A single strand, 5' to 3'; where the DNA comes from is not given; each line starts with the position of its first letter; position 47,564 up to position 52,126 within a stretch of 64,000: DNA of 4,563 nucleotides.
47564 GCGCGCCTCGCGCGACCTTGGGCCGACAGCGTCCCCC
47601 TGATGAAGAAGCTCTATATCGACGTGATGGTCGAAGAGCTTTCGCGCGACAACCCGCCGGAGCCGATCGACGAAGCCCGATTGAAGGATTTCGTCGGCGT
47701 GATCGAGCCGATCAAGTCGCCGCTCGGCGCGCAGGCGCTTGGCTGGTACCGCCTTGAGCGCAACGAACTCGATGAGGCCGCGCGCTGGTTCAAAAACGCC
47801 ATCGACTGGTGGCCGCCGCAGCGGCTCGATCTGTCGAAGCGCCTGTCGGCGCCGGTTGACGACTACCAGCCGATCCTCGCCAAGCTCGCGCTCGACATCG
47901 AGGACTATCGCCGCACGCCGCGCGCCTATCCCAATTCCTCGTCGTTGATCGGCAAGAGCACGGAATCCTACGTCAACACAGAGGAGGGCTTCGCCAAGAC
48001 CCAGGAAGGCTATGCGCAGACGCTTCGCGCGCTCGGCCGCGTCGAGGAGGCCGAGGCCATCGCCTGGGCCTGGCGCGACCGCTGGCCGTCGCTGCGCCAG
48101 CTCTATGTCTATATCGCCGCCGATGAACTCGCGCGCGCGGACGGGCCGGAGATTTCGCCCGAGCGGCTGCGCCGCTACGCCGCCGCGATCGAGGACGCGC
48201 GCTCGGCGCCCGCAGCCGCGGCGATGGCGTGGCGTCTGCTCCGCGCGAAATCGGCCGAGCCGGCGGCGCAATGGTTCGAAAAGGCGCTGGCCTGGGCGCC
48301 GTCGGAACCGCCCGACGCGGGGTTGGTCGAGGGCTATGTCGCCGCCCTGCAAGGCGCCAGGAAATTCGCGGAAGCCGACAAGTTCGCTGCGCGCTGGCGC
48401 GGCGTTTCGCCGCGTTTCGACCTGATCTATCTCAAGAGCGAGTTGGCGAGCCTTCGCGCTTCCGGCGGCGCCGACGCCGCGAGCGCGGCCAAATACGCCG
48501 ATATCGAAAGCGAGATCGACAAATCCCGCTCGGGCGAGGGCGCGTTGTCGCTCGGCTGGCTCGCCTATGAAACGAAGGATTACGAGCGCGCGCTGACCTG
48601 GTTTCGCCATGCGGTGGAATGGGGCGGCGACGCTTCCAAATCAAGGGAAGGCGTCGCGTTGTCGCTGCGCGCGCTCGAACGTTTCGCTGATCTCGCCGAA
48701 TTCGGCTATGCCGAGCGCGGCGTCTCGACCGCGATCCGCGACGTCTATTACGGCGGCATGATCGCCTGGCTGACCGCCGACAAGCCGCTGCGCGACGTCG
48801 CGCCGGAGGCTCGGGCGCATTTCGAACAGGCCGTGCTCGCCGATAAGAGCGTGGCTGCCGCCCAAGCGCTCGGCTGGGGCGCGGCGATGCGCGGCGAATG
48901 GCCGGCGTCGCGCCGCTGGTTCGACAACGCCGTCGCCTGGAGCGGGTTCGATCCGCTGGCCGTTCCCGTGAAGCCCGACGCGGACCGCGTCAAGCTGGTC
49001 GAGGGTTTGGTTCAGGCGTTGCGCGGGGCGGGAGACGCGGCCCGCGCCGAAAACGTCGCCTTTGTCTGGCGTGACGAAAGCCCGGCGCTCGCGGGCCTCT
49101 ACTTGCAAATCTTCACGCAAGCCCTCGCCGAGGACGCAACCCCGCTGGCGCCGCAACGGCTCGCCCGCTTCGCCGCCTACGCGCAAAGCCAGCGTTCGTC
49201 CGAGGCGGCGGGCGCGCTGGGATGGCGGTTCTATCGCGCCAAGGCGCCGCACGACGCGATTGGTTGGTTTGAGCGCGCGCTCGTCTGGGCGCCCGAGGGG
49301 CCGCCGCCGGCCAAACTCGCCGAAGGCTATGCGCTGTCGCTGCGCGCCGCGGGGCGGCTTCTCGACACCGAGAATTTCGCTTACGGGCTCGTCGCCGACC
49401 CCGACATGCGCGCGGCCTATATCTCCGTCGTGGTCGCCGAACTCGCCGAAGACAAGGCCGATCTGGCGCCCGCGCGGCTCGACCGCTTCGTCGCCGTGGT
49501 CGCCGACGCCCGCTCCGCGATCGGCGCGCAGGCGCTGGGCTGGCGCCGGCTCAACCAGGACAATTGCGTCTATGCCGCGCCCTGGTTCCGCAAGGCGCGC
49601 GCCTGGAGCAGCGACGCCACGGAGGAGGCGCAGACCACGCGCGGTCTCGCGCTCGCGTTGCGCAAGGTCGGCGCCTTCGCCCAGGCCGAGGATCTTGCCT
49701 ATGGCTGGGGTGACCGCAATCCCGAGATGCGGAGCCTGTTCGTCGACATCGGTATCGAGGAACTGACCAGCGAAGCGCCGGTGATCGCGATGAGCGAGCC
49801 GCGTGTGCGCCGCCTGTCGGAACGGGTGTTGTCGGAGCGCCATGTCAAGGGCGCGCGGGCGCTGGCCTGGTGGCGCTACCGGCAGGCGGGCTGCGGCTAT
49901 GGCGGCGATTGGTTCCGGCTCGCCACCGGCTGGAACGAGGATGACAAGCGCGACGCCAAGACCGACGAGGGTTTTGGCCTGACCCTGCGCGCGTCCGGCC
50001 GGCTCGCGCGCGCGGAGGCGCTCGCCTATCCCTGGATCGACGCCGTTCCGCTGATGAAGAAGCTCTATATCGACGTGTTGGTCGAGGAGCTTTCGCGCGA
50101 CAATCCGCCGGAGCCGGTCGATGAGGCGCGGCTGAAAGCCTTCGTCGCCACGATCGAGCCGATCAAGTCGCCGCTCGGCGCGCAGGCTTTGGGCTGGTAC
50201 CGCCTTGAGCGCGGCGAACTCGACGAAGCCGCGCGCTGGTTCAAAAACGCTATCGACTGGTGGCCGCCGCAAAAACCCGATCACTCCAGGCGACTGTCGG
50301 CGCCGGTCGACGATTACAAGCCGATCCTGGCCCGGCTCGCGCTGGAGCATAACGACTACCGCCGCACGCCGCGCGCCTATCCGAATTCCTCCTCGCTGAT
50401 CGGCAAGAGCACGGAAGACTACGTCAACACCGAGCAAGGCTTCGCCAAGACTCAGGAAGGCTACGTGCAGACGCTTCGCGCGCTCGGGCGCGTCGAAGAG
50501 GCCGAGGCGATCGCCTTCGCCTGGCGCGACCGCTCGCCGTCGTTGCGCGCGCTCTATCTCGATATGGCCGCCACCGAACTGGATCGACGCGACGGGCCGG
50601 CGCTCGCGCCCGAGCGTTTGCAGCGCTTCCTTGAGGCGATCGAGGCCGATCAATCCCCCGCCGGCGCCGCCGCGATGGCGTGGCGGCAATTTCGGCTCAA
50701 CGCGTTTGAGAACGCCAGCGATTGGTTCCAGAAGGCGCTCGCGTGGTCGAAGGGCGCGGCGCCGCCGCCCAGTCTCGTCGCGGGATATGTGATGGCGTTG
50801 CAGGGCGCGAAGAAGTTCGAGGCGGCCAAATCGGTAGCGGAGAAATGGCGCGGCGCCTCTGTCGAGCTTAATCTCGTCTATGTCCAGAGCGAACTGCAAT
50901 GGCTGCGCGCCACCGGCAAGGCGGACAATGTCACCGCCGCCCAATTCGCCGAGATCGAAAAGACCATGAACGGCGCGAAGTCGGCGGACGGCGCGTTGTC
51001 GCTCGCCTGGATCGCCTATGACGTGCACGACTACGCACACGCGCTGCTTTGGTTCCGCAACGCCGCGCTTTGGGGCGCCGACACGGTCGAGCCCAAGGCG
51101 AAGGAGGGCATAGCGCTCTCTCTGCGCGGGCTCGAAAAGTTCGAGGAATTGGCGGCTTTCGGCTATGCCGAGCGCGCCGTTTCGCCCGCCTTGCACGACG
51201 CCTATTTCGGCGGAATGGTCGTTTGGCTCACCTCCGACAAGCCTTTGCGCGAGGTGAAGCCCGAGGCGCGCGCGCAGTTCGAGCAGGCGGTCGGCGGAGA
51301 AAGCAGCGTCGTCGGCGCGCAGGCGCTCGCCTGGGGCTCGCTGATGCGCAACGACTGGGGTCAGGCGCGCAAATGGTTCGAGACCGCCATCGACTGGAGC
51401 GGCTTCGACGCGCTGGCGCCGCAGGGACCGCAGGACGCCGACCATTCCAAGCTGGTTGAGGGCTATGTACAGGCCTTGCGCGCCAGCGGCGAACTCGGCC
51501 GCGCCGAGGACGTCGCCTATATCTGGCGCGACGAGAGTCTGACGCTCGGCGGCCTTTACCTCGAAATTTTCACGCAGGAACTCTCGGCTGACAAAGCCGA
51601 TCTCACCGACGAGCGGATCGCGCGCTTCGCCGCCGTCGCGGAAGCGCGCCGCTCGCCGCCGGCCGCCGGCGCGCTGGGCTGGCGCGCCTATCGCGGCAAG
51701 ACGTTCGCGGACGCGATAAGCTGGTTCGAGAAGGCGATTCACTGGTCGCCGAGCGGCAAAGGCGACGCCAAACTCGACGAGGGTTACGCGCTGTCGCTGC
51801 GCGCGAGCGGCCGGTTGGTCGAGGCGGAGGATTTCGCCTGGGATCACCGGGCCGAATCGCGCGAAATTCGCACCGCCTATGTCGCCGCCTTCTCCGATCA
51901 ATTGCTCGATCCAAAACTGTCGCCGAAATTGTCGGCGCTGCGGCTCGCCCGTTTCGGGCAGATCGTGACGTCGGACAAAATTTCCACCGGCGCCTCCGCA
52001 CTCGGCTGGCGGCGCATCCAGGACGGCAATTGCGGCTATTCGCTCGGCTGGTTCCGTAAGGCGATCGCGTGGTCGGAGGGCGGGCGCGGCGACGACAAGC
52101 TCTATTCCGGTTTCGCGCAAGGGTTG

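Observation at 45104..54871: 3255-aa secreted TPR-like protein built from three tandem ~820-aa super-repeats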

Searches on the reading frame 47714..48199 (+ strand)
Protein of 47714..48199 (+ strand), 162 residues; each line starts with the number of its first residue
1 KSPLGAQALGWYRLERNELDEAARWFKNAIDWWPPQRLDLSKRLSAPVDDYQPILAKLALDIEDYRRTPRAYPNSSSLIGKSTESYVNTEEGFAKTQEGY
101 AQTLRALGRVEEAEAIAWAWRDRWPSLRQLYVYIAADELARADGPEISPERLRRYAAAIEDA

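Call 61: search_protein_representatives(alignment_id=A4)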
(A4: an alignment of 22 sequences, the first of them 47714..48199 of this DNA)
Query: 22 sequences, 163 profile positions. Proteins with E-value up to 0.001 (for the whole library): 317; up to 1e-10: 149; up to 1e-30: 30. The best 150 are listed.
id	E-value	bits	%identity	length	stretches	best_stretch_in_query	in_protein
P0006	0.0e+00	1409.0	-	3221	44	1-162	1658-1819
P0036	0.0e+00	1070.3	-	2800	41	95-162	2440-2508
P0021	0.0e+00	1068.6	-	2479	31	1-162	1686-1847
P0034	0.0e+00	1043.1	-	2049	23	1-163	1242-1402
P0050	2.1e-190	642.3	-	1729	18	1-162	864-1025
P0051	6.2e-187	631.0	-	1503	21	1-162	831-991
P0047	7.1e-173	585.3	-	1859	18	1-162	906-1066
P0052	2.6e-168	570.4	-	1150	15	1-162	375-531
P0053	3.4e-165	560.3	-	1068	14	1-163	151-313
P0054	1.5e-153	522.5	-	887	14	1-163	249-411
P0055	3.1e-143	488.9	-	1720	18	1-161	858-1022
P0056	1.6e-122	421.6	-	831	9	1-163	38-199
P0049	6.0e-110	380.7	-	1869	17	2-159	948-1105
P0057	8.0e-109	377.0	-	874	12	1-162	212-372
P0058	2.3e-106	369.0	-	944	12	1-93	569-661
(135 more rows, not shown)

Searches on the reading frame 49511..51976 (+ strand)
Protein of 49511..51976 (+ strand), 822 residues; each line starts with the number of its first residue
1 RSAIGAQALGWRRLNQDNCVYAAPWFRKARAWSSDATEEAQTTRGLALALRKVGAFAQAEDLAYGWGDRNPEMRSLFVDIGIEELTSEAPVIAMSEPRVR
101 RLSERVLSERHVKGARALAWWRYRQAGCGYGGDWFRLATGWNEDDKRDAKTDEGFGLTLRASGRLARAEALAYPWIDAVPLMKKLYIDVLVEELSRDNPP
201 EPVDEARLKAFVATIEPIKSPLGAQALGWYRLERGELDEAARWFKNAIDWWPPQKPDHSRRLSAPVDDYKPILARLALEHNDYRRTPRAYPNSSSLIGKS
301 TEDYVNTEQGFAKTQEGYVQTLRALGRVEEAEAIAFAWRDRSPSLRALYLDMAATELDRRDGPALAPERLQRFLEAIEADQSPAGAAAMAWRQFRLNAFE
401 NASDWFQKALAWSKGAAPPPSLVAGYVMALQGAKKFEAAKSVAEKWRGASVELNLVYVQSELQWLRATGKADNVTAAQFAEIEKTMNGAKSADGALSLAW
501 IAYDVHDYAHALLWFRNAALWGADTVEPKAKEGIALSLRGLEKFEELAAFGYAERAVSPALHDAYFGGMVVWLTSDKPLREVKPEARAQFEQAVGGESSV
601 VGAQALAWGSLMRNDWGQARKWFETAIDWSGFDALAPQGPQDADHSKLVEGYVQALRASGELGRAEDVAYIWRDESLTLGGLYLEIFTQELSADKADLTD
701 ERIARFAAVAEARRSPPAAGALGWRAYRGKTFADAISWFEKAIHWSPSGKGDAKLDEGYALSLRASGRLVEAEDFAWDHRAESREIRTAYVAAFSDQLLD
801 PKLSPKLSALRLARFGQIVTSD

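Call 44: search_solved_structures(query=A2, max_evalue=0.01)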
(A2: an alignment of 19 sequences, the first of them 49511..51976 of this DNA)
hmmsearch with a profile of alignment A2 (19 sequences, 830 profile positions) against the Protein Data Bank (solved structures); distinct sequences matched with E-value up to 0.01: 18.
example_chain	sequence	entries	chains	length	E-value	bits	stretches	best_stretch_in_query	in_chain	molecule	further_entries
9qhb_A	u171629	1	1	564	4.2e-13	51.6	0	717-763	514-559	Engineered tetratricopeptide repeat protein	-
8bu0_A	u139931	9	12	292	1.2e-10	43.5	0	717-777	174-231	Consensus tetratricopeptide repeat protein | Crystal structure of an 8-repeat consensus TPR superhelix with Zinc. | Monomer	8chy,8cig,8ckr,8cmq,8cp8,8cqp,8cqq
9qhc_A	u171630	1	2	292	4.8e-09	38.2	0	717-777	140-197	Engineered tetratricopeptide repeat protein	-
1na0_A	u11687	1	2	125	1.5e-06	30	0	719-763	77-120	designed protein CTPR3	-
8ch0_A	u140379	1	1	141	2.8e-06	29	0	716-776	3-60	Consensus tetratricopeptide repeat protein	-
2fo7_A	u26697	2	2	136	7e-06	27.7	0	717-774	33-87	SYNTHETIC CONSENSUS TPR PROTEIN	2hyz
7obi_A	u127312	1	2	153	1.1e-05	27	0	718-778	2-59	CTPR-rv4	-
1na3_A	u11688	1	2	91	3.3e-05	25.5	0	719-763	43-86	designed protein CTPR2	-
3kd7_A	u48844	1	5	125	5.4e-05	24.8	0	717-763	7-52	CTPR390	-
2wqh_A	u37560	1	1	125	7.9e-05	24.2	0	717-776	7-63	CTPR3Y3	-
6v8e_A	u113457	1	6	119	0.00012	23.6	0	719-763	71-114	Designed protein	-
6vfi_B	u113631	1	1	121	0.00015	23.3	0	719-764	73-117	O43_dn18B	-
6vfh_A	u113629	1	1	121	0.00069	21.1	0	717-762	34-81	T33_dn10A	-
5hrz_A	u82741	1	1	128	0.0014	20.1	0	719-763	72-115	TPR domain protein 1na0C3_3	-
2avp_A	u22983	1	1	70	0.0015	20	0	717-750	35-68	synthetic consensus TPR protein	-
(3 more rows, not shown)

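Call 49: predict_structure(alignment_id=A2)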
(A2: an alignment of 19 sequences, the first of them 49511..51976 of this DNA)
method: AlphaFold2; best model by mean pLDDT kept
length: 822 residues; sequences in the alignment: 19
mean_pLDDT: 83.5   pTM: 0.49
mean pLDDT of the five models: 83.5, 82.4, 80.7, 80.4, 80.4
residues with pLDDT >= 90: 383; 70-90: 332; 50-70: 51; < 50: 56
segments of 3 or more residues with pLDDT < 50: 197-200, 256-305
pLDDT, mean of each block of 10 residues (from residue 1): 89 88 91 70 91 90 89 91 81 85 92 89 63 85 73 83 81 88 85 64 84 91 88 91 94 56 28 33 32 31 56 90 92 91 88 90 84 93 93 93 95 81 92 90 87 83 78 70 80 84 87 92 78 93 92 90 92 78 91 93 93 91 93 75 82 92 90 87 91 74 91 92 92 95 88 91 93 92 89 91 87 88 66
secondary structure, 60 per line:
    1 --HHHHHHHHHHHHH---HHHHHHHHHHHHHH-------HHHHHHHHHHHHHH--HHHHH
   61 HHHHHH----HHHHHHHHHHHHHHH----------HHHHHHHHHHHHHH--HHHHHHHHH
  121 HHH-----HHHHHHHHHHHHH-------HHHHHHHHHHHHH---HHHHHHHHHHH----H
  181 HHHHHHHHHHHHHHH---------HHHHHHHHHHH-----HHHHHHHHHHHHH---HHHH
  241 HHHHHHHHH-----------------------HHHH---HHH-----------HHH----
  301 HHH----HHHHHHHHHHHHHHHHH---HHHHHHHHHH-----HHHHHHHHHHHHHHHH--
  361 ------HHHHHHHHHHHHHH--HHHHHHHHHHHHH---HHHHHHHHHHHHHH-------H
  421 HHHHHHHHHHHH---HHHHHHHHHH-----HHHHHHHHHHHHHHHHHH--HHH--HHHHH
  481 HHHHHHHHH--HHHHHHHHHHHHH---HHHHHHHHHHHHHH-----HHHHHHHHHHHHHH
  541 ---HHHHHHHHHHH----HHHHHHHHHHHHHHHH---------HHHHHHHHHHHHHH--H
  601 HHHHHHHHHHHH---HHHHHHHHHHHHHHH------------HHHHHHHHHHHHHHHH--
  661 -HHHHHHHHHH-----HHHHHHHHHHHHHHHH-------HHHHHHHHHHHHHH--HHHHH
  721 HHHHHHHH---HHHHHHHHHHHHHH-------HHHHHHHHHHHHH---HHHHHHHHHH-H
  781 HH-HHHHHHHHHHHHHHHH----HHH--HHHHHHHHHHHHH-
elements in order (helices of 4 or more, strands of 3 or more residues): H3-15 H19-32 H40-53 H56-66 H71-85 H96-109 H112-123 H129-141 H149-161 H165-175 H180-195 H205-215 H221-233 H237-249 H273-276 H308-324 H328-337 H343-358 H367-380 H383-395 H399-412 H420-432 H436-445 H451-468 H476-489 H492-504 H508-521 H527-540 H544-554 H559-574 H584-597 H600-612 H616-630 H643-658 H662-671 H677-692 H700-713 H716-728 H732-745 H753-765 H769-778 H784-799 H809-821

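Call 56: fold_search(model_id=the predicted structure, library=pdb)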
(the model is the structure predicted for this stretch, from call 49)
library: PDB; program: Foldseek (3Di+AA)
matches with E <= 10: 1591; with E <= 0.001: 204
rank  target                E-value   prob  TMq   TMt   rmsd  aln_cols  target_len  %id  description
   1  9rtt_Q                3.2e-09  1.00  0.22  0.21  24.6       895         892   12  Activated Elongation Complex with IWS1 and ELOF1 (released 2025-09-03)
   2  9hvq_Q                6.2e-09  1.00  0.22  0.20  25.1       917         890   12  Structure of the transcribing Pol II-DSIF-PAF-SPT6-RECQL5 complex (released 2025-07-16)
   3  8fgw_D                6.7e-09  1.00  0.22  0.15  28.7      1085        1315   11  Human IFT-A complex structures provide molecular insights into ciliary transport (released 2023-02-22)
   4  8bbg_D                9.2e-09  1.00  0.22  0.15  27.6      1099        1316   10  Structure of the IFT-A complex; anterograde IFT-A train model (released 2022-12-21)
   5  7xn7_q                1.4e-08  1.00  0.21  0.19  27.3       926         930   12  RNA polymerase II elongation complex containing Spt4/5, Elf1, Spt6, Spn1 and Paf1C (released 2022-09-07)
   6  8q9t_E                1.8e-08  1.00  0.24  0.19  27.1       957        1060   12  CryoEM structure of a S. Cerevisiae Ski238 complex bound to RNA (released 2023-11-29)
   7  4buj_F                5.3e-08  1.00  0.22  0.15  27.1       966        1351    9  Crystal structure of the S. cerevisiae Ski2-3-8 complex (released 2013-08-28)
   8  7qds_B                5.5e-08  1.00  0.18  0.16  32.8      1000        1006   10  Apo human SKI complex in the open state (released 2022-02-02)
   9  5dse_C                7.3e-08  1.00  0.22  0.25  21.2       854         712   12  Crystal Structure of the TTC7B/Hyccin Complex (released 2015-12-02)
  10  7qdr_B                9.7e-08  1.00  0.19  0.14  32.5      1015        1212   11  Apo human SKI complex in the closed state (released 2022-02-02)
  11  9g8r_B                1.0e-07  1.00  0.18  0.14  28.9      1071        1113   10  human SKI7-SKI238 complex in the open state (released 2024-10-16)
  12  7qdz_B                2.0e-07  1.00  0.23  0.18  32.5       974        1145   11  80S-bound human SKI complex in the closed state (released 2022-02-09)
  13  6bq1_B                2.9e-07  1.00  0.17  0.19  27.6       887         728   13  Human PI4KIIIa lipid kinase complex (released 2017-12-13)
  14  6af0_A                4.1e-07  1.00  0.21  0.20  25.4       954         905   12  Structure of Ctr9, Paf1 and Cdc73 ternary complex from Myceliophthora thermophila (released 2018-09-19)
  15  8bbe_D                4.6e-07  1.00  0.14  0.17  33.8       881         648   10  Structure of the IFT-A complex; IFT-A2 module (released 2022-12-21)
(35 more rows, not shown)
